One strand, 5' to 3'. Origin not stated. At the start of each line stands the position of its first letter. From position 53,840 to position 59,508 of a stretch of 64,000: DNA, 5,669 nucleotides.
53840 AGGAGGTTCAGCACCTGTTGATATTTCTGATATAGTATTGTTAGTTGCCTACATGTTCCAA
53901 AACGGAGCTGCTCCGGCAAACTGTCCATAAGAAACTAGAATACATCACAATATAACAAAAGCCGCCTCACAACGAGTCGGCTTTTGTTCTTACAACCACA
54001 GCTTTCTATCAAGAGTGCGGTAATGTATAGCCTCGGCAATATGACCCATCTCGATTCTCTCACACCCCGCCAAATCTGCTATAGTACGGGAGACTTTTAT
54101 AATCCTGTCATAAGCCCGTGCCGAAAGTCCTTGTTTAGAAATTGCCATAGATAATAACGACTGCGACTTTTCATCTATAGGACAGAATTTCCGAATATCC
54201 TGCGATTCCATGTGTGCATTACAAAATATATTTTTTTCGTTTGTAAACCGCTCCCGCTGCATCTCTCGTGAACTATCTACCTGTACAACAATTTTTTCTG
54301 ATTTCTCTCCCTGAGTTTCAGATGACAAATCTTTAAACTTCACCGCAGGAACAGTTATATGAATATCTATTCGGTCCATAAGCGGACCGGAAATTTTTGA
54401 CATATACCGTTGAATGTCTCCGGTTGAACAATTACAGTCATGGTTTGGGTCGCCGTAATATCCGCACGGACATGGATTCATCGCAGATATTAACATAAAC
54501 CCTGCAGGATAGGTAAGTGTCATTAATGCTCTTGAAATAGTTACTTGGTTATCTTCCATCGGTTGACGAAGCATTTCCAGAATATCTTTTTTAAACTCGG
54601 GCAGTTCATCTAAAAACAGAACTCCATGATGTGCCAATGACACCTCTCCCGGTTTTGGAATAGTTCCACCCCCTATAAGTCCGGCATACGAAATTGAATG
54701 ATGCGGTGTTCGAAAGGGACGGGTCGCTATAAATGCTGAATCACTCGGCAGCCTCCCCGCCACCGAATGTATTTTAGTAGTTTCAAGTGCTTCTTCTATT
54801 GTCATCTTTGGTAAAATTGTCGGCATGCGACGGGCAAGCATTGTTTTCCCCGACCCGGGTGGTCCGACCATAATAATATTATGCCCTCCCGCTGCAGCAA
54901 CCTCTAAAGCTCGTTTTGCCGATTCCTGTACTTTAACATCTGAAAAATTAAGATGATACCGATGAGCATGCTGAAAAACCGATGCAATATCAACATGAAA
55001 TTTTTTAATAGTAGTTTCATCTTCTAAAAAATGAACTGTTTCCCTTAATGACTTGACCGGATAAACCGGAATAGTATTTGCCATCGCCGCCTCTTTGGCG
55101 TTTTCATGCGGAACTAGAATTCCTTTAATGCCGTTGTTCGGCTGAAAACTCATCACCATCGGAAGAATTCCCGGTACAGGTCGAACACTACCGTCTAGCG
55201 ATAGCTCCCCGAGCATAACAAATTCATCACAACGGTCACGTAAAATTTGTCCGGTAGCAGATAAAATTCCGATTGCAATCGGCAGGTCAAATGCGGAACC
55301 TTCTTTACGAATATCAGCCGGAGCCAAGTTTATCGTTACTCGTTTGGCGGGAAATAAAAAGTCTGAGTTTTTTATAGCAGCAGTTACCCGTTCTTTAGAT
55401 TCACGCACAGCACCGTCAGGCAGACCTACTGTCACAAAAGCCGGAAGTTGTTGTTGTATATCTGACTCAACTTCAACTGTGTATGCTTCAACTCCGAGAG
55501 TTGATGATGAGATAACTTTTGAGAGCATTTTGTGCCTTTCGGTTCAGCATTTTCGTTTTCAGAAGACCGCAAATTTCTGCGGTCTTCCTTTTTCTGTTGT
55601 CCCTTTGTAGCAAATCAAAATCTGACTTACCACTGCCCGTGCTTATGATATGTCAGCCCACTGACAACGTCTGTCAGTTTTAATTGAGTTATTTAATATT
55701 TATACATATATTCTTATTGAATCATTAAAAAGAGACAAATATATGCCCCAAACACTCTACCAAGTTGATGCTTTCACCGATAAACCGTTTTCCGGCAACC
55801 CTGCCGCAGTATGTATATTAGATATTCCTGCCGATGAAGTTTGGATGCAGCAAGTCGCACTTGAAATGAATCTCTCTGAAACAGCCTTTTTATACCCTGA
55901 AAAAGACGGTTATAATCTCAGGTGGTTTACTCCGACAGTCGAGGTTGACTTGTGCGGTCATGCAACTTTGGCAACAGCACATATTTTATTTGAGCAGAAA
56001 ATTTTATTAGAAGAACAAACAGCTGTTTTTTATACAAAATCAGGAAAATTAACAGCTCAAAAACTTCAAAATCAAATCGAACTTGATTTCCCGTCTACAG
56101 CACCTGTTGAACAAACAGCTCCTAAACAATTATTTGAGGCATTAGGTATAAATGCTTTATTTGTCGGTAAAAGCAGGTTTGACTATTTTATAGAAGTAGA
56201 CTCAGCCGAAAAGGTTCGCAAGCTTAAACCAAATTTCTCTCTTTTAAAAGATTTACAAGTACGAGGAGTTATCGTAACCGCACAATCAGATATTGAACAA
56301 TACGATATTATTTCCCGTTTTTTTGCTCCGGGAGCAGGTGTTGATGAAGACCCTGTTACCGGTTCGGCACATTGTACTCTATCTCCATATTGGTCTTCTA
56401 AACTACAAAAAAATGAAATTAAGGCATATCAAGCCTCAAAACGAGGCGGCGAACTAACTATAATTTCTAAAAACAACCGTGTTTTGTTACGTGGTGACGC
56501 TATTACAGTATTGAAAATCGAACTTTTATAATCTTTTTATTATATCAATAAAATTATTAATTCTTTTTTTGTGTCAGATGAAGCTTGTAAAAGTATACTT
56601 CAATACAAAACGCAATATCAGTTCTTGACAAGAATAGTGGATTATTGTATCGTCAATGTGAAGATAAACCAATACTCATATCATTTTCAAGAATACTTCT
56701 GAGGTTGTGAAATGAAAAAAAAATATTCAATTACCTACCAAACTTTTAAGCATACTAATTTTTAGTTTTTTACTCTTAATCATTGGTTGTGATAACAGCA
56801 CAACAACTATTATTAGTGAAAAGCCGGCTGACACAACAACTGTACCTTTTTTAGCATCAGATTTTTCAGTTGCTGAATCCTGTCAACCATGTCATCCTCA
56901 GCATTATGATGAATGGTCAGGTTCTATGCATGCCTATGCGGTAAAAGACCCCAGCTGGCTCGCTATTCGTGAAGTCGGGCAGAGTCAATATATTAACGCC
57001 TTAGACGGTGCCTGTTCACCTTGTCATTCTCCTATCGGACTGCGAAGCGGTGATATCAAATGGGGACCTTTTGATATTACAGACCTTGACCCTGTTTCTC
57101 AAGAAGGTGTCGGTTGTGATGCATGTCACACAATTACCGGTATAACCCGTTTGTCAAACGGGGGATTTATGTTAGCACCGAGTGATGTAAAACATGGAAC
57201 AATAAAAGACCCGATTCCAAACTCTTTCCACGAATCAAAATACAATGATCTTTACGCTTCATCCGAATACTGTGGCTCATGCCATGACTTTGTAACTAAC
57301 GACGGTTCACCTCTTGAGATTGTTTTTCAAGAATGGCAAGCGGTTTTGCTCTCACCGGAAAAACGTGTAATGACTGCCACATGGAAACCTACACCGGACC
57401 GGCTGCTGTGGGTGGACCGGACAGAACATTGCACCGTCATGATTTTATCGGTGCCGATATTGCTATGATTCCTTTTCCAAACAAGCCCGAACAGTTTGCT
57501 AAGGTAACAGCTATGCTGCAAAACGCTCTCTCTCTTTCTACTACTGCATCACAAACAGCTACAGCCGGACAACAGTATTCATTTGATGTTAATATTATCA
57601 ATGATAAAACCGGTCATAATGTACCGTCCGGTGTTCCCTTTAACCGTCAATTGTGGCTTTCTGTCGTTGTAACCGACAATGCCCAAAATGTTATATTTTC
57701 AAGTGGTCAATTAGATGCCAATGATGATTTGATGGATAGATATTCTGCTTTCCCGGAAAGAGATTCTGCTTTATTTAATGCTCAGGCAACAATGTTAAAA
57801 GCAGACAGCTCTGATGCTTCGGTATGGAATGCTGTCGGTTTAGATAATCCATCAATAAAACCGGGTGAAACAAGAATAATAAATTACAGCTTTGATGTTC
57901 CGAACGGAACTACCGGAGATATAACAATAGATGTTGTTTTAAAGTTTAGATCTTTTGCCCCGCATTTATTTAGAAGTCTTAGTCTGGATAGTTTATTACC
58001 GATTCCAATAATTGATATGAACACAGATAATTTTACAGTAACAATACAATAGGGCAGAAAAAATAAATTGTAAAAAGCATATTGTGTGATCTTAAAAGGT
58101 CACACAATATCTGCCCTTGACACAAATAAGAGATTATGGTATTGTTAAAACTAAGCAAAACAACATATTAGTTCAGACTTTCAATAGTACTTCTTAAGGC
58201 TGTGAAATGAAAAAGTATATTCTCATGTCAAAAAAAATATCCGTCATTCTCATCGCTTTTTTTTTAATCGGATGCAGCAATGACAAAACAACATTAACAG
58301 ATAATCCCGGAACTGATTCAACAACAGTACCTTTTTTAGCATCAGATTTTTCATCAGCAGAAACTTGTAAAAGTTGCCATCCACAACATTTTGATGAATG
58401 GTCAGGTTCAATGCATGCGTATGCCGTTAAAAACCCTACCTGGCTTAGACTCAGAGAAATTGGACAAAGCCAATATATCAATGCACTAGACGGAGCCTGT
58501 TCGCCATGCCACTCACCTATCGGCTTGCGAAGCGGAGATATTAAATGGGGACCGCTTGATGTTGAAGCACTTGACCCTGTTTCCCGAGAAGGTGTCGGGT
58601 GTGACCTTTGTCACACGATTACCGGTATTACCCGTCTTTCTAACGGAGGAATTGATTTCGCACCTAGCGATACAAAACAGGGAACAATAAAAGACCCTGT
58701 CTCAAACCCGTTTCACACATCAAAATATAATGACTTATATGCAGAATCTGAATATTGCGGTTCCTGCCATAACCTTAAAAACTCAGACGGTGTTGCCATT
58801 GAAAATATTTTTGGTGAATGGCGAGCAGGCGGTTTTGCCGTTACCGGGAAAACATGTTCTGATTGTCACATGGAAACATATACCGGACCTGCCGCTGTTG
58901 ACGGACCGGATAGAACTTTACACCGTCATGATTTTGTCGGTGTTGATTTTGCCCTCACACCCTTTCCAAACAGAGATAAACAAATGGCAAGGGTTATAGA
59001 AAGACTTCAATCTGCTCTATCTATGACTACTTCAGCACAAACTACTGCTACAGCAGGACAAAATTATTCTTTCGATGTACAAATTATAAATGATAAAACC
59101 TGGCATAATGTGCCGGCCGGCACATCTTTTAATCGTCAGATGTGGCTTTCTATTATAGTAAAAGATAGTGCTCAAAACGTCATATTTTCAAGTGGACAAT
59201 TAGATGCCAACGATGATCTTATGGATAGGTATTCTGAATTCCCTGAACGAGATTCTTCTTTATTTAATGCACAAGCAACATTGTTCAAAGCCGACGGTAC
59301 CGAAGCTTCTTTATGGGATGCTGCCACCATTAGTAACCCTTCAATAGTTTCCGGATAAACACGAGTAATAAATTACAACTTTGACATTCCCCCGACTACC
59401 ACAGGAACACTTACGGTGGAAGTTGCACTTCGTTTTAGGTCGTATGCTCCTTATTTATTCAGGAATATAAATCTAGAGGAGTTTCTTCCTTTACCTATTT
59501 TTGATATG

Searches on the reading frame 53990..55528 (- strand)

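Call 21: search_protein_families(library=pfam, proteins=[window:53990-55528:-], max_evalue=0.001)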
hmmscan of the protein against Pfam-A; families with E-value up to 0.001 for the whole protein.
window:53990-55528:- (512 aa): 11 families
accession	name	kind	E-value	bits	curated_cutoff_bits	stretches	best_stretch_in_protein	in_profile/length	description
PF01078.27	Mg_chelatase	-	3.3e-97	324.3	20.3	1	195-400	2-206/207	Magnesium chelatase, subunit ChlI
PF13541.12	ChlI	-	3.3e-46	156.5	27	1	20-143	1-121/121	Subunit ChlI of Mg-chelatase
PF13335.12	Mg_chelatase_C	-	3.4e-31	108.1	26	1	407-504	1-94/94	Magnesium chelatase, subunit ChlI C-terminal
PF00493.29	MCM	-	1e-08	35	23.3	1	292-358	113-178/224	MCM P-loop domain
PF07728.20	AAA_5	-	2.2e-08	34.6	22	1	217-354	1-125/139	AAA domain (dynein-related subfamily)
PF05362.19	Lon_C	-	1.5e-05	25.1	21.1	1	56-147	88-176/205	Lon protease (S16) C-terminal proteolytic domain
PF00158.32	Sigma54_activat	-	4.2e-05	23.7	20.2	0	289-329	82-122/168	Sigma-54 interaction domain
PF05496.18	RuvB_N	-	4.5e-05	23.7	27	0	297-331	81-115/159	Holliday junction DNA helicase RuvB P-loop domain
PF13401.12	AAA_22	-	0.00052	20.8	27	0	217-241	7-31/130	AAA domain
PF07724.20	AAA_2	-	0.0006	20.3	27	0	217-331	5-106/166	AAA domain (Cdc48 subfamily)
PF00004.35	AAA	-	0.00092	20.1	21.2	0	218-235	1-18/131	ATPase family associated with various cellular activities (AAA)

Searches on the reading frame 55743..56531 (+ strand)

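Call 21: search_protein_families(library=pfam, proteins=[window:55743-56531:+], max_evalue=0.001)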
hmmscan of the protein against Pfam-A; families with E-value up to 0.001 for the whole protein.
window:55743-56531:+ (262 aa): 1 family
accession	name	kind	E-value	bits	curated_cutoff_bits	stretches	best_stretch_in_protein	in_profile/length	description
PF02567.21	PhzC-PhzF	-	1.4e-67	228.6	27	1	8-257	1-279/281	Phenazine biosynthesis-like protein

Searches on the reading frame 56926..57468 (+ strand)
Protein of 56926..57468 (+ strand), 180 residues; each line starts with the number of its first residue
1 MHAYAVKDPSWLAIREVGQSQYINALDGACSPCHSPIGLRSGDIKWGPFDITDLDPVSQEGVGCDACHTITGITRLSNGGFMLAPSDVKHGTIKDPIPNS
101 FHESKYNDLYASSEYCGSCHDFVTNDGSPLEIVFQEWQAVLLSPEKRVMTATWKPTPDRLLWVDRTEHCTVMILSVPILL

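Call 21: search_protein_families(library=pfam, proteins=[window:56926-57468:+], max_evalue=0.001)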
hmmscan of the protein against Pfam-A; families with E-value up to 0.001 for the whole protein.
window:56926-57468:+ (180 aa): 2 families
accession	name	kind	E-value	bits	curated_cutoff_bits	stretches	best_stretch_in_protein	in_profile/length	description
PF14522.11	Cytochrome_C7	-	1.2e-05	25.5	24.8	0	25-120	11-66/67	Cytochrome c7 and related cytochrome c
PF09699.15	Paired_CXXCH_1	-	0.00039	20.5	20.6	0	27-38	6-17/41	Doubled CXXCH motif (Paired_CXXCH_1)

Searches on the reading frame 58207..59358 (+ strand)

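Call 36: search_protein_families(library=pfam, proteins=[window:58207-59358:+], max_evalue=0.001)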
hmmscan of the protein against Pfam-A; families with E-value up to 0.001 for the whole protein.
window:58207-59358:+ (383 aa): 4 families
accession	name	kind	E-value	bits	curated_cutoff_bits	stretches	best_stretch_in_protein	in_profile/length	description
PF13435.11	Cytochrome_C554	-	3.2e-07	31.6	20.8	1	53-137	1-84/84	Cytochrome c554 and c-prime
PF14522.11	Cytochrome_C7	-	1.2e-06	28.7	24.8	0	128-221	12-66/67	Cytochrome c7 and related cytochrome c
PF22113.1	Mtrc-MtrF_II-IV_dom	-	1.9e-06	27.9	30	0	132-224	84-166/176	Outer membrane cytochrome MtrC/MtrF-like, domains II/IV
PF09699.15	Paired_CXXCH_1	-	3.3e-05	23.9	20.6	0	51-60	29-38/41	Doubled CXXCH motif (Paired_CXXCH_1)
